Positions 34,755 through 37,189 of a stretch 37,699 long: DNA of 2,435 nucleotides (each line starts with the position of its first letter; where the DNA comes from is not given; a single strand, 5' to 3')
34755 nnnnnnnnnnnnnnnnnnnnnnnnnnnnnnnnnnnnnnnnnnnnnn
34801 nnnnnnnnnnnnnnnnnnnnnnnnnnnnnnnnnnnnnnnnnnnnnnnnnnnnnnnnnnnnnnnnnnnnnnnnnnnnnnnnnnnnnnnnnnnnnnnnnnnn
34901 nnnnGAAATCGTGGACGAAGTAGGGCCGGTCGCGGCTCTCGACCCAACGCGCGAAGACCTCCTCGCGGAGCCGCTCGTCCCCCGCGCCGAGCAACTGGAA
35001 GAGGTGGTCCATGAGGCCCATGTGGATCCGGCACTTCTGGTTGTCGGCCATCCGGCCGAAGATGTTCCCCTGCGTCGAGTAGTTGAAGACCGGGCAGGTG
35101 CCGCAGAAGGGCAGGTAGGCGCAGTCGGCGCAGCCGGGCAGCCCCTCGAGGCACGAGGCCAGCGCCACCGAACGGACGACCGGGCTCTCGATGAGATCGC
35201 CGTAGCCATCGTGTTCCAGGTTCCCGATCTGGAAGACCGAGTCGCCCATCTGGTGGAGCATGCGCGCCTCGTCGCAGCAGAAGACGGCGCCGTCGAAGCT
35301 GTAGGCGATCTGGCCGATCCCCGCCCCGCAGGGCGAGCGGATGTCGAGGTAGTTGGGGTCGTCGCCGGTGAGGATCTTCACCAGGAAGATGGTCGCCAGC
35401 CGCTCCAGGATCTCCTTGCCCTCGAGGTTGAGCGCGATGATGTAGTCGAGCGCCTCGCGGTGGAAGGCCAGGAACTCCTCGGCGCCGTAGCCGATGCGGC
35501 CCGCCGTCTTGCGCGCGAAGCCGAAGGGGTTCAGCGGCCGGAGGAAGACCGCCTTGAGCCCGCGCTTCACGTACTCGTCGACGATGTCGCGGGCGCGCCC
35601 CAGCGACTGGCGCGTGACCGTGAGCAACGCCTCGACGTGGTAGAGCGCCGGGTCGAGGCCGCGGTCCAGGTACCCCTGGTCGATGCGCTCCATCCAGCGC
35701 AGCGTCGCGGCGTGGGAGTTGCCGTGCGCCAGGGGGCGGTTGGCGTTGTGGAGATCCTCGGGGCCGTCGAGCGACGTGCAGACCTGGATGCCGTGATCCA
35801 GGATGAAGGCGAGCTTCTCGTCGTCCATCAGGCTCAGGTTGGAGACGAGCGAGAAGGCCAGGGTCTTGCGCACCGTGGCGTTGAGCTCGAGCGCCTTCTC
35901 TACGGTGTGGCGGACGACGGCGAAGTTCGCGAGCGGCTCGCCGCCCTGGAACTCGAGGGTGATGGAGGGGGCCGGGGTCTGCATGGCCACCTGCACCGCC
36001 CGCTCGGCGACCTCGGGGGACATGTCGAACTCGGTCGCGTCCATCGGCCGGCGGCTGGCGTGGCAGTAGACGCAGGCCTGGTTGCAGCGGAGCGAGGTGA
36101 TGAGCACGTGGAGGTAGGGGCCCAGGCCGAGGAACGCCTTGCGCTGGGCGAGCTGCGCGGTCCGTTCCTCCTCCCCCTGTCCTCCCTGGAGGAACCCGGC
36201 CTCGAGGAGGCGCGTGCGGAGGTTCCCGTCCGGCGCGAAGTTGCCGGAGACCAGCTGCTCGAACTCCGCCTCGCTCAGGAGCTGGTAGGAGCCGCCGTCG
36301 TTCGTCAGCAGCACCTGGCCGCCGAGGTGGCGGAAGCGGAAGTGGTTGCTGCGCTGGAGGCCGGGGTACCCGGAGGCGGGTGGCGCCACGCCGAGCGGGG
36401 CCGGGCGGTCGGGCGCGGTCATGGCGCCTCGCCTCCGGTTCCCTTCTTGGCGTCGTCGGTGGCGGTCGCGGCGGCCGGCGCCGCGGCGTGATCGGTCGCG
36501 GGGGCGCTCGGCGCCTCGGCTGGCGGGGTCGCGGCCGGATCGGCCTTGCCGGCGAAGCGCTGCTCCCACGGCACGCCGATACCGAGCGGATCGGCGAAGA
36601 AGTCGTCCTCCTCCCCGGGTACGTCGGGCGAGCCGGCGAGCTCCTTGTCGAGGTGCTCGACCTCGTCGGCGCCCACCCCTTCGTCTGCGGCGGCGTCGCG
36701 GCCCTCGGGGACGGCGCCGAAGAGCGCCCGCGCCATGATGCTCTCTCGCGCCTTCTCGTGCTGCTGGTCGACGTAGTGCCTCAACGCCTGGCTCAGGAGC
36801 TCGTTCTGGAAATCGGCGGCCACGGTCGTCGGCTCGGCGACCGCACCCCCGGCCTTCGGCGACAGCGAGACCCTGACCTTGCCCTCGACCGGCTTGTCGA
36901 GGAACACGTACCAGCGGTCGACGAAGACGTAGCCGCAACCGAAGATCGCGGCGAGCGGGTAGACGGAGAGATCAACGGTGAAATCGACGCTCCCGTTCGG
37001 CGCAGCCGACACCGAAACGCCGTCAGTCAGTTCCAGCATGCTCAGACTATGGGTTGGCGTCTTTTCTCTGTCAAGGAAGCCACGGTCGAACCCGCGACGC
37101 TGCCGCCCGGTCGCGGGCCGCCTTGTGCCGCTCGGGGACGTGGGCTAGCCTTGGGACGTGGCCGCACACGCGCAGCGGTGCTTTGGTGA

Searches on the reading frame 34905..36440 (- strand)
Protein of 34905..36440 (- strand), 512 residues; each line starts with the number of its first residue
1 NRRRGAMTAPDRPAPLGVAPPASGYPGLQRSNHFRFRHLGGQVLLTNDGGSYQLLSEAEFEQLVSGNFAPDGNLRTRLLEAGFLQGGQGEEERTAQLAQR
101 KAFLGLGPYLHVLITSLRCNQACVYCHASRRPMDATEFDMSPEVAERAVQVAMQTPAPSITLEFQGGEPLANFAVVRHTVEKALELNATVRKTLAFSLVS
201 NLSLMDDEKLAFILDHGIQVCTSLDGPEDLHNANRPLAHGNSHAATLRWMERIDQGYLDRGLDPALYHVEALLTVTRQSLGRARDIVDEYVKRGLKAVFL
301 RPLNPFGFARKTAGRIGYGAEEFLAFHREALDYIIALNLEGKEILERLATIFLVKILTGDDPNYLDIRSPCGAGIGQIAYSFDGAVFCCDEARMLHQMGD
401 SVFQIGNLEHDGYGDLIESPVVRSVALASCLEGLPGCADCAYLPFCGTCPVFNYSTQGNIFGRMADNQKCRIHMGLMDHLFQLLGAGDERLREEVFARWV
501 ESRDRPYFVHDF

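Call 14: search_protein_families(library=ncbifam, proteins=[window:34905-36440:-], max_evalue=0.01)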
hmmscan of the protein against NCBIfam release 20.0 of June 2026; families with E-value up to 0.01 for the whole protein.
window:34905-36440:- (512 aa): 49 families (the best 25 are shown)
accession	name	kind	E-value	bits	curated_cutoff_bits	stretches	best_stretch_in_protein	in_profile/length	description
TIGR03978.1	rSAM_paired_1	equivalog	2.5e-158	527.6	370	1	32-500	2-466/466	His-Xaa-Ser system radical SAM maturase HxsB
TIGR04064.1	rSAM_nif11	equivalog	3.2e-31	108.5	518.7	1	110-243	80-213/459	nif11-like peptide radical SAM maturase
NF047865.1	rSAM_PapB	equivalog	3.7e-26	92.1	340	1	113-460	7-327/330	PapB family radical SAM/SPASM ranthipeptide maturase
TIGR04163.1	rSAM_cobopep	equivalog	8.3e-22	77.5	375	1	117-486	72-421/428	peptide-modifying radical SAM enzyme CbpB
TIGR03974.1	rSAM_six_Cys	equivalog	1.7e-21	76.6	425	1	116-464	104-431/451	thioether cross-link-forming SCIFF peptide maturase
TIGR04068.1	rSAM_ocin_clost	equivalog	2.8e-21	75.9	500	1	115-257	90-236/462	Cys-rich peptide radical SAM maturase CcpM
TIGR03906.1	quino_hemo_SAM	equivalog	8.9e-21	74.1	453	1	112-246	97-233/467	quinohemoprotein amine dehydrogenase maturation protein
TIGR03942.1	sulfatase_rSAM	equivalog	1.2e-20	74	349.45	1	115-459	7-334/363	anaerobic sulfatase maturase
NF040492.1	not_ScfB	exception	1.6e-19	70.2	855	1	118-460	104-426/450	ScfB-related radical SAM/SPASM orphan maturase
NF035951.1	rSAM_RumMC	equivalog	6.2e-19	68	720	1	117-241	124-246/510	RumMC family radical SAM sactipeptide maturase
TIGR04280.1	geopep_mat_rSAM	hypoth_equivalog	1.6e-18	66.9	400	1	52-243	29-219/428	geopeptide radical SAM maturase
TIGR04083.1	rSAM_pep_methan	hypoth_equivalog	1.3e-15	57.2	300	1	112-451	3-312/376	TIGR04083 family peptide-modifying radical SAM enzyme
TIGR04136.1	rSAM_FibroRumin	equivalog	9.7e-14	51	400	1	113-244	95-240/458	FibroRumin system radical SAM peptide maturase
NF038107.1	rSAM_NF038107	equivalog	2.1e-13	49.9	600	1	112-242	89-221/444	Cys-every-fifth radical SAM/SPASM peptide maturase CefB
NF038170.1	lachnocin_rSAM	equivalog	1.1e-12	47.6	550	1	116-242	83-211/440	lachnocin radical SAM maturase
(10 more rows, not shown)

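Call 22: search_protein_families(library=pfam, proteins=[window:34905-36440:-], max_evalue=10)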
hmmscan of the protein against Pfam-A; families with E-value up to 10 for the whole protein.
window:34905-36440:- (512 aa): 3 families
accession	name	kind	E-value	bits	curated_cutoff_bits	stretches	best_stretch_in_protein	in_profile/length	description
PF04055.27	Radical_SAM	-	1.9e-10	41.6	29.5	1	114-253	2-136/166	Radical SAM superfamily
PF13353.11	Fer4_12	-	3.4e-05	24.6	22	1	118-207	14-100/137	4Fe-4S single cluster domain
PF13186.11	SPASM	-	0.053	14.2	21.5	1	371-440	1-66/67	Iron-sulfur cluster-binding domain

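Call 52: search_dna_similar(query=window:34905-36350:-, collection=plasmids, mode=protein, max_rows=8)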
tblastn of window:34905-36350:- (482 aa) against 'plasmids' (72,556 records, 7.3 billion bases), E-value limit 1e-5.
Records with a match: 531; places in all: 540; records where one place covers at least 80% of the query: 405.
Best place of each record, by identity: <60% 531.
By first word of the organism name: Klebsiella 324; Rhizobium 33; Bacillus 31; Agrobacterium 26; Leisingera 14; Paracoccus 10; Clostridium 9; Sinorhizobium 8; Mesorhizobium 5; Novosphingobium 4; and 43 more.
By predicted mobility (MOB-suite, as given by PLSDB): conjugative 359; non-mobilizable 153; mobilizable 19.
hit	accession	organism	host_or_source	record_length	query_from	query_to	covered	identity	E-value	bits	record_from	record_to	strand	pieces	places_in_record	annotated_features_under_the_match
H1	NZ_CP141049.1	Microvirga lotononidis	-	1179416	4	470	97%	40.4%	1e-105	352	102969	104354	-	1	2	none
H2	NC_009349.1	Aeromonas salmonicida subsp. salmonicida A449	-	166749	4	470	97%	39.9%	6e-107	356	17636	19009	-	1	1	hxsB: His-Xaa-Ser system radical SAM maturase HxsB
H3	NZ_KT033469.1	Aeromonas salmonicida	-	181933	4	470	97%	39.9%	6e-107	356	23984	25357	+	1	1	hxsB: His-Xaa-Ser system radical SAM maturase HxsB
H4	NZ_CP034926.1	Roseomonas mucosa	Homo sapiens,tissue sample,Clinical, ...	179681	4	473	98%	38.3%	8e-92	312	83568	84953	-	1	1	hxsB: His-Xaa-Ser system radical SAM maturase HxsB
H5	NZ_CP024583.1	Roseomonas sp. FDAARGOS_362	Homo sapiens,peripheral Blood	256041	4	473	98%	38.3%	8e-92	312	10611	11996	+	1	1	hxsB: His-Xaa-Ser system radical SAM maturase HxsB | hypothetical protein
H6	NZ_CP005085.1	Sphingobium sp. TKS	-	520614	4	469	97%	38.6%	6e-100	336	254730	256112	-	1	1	hxsB: His-Xaa-Ser system radical SAM maturase HxsB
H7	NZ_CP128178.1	Sphingobium baderi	mixed culture,activated sludge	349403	4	469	97%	38.6%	1e-99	335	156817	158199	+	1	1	hxsB: His-Xaa-Ser system radical SAM maturase HxsB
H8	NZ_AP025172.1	Cupriavidus sp. P-10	-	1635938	4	470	97%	38.3%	5e-103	345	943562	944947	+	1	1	none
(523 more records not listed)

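Call 53: get_annotated_region(hit=H2, flank=4000)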
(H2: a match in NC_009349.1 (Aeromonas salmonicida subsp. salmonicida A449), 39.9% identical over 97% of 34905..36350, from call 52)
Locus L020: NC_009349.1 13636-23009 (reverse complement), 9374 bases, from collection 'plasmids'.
description: Aeromonas salmonicida subsp. salmonicida A449 plasmid 4, complete sequence
organism: Aeromonas salmonicida subsp. salmonicida A449 (NCBI taxid 382245)
taxonomy: Bacteria; Pseudomonadota; Gammaproteobacteria; Aeromonadales; Aeromonadaceae; Aeromonas; Aeromonas salmonicida; Aeromonas salmonicida subsp. salmonicida A449
host: -; source: -; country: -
typing (MOB-suite, as given by PLSDB): conjugative; replicon rep_cluster_71; relaxase MOBH,MOBH; mating-pair formation MPF_F
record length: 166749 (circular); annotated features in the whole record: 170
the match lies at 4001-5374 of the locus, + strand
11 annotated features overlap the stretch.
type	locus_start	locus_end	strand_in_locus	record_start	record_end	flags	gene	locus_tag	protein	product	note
CDS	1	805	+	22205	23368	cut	-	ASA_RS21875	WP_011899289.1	KorB domain-containing protein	-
CDS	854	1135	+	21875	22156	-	-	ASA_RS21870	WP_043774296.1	helix-turn-helix domain-containing protein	-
CDS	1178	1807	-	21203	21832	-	-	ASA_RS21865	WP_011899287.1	type I restriction endonuclease subunit M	-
CDS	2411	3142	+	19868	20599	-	-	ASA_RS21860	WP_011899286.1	hypothetical protein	-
CDS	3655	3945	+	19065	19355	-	hxsD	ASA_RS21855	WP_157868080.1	His-Xaa-Ser system protein HxsD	-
CDS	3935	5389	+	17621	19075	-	hxsB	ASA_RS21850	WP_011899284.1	His-Xaa-Ser system radical SAM maturase HxsB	-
CDS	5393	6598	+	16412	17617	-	hxsC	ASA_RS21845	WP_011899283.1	His-Xaa-Ser system radical SAM maturase HxsC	-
CDS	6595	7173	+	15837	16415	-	hxsA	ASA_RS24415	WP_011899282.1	His-Xaa-Ser repeat protein HxsA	-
CDS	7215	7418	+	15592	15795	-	-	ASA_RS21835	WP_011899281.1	DUF5334 family protein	-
CDS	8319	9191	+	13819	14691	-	-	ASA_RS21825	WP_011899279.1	TnsA endonuclease N-terminal domain-containing protein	-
CDS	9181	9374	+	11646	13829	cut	-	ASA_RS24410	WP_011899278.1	hypothetical protein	-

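Call 54: get_annotated_region(hit=H6, flank=4000)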
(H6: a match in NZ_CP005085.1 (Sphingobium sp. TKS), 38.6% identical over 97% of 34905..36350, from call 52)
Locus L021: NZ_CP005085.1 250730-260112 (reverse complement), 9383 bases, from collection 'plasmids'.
description: Sphingobium sp. TKS plasmid pTK1, complete sequence
organism: Sphingobium sp. TKS (NCBI taxid 1315974)
taxonomy: Bacteria; Pseudomonadota; Alphaproteobacteria; Sphingomonadales; Sphingomonadaceae; Sphingobium; Sphingobium sp. TKS
host: -; source: -; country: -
typing (MOB-suite, as given by PLSDB): conjugative; replicon rep_cluster_647; relaxase MOBP,MOBP,MOBQ; mating-pair formation MPF_T
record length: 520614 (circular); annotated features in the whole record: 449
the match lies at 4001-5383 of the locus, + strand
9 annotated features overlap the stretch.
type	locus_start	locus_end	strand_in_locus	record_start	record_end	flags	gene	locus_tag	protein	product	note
CDS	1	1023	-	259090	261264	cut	-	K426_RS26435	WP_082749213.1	TonB-dependent siderophore receptor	GO:0015891 - siderophore transport [Evidence IEA]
CDS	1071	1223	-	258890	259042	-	-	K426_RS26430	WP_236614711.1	hypothetical protein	-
CDS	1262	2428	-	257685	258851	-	-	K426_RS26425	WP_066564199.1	PepSY-associated TM helix domain-containing protein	-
CDS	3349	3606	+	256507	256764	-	-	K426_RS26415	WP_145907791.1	hypothetical protein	-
CDS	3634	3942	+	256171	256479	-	-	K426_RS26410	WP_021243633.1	hypothetical protein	-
CDS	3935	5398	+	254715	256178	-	hxsB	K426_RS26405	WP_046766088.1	His-Xaa-Ser system radical SAM maturase HxsB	-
CDS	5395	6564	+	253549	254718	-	hxsC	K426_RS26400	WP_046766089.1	His-Xaa-Ser system radical SAM maturase HxsC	-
CDS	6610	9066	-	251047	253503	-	-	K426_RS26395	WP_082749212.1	S8 family peptidase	-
CDS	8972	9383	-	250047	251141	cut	-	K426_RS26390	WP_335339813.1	ATP-binding protein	-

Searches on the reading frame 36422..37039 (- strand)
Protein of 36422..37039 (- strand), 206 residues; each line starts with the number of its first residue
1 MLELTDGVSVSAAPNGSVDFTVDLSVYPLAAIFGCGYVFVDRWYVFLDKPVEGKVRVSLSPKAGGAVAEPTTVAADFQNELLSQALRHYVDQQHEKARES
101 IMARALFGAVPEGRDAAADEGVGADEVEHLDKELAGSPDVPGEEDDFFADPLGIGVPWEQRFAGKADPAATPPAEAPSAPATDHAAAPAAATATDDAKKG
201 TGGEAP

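Call 14: search_protein_families(library=ncbifam, proteins=[window:36422-37039:-], max_evalue=0.01)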
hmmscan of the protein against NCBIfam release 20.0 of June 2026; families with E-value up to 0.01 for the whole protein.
window:36422-37039:- (206 aa): 1 family
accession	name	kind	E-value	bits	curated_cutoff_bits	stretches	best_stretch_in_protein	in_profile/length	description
TIGR03976.1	chp_LLNDYxLRE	equivalog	3.2e-13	49.8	50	1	22-106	1-84/90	His-Xaa-Ser system protein HxsD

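Call 16: find_encoding_contigs(protein=window:36422-37039:-, flank=10000, max_places=6)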
Protein window:36422-37039:- (206 aa): 1 contig read that carries it; 1 place shown.
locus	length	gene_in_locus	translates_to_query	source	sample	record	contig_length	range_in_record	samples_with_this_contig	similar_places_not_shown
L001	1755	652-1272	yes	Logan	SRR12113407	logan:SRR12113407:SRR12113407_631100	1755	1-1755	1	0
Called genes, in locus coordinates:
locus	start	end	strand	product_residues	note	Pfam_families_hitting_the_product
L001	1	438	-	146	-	?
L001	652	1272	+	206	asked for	PF27806:HxsD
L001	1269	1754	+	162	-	?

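Call 22: search_protein_families(library=pfam, proteins=[window:36422-37039:-], max_evalue=10)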
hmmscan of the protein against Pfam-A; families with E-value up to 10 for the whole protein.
window:36422-37039:- (206 aa): 0 families
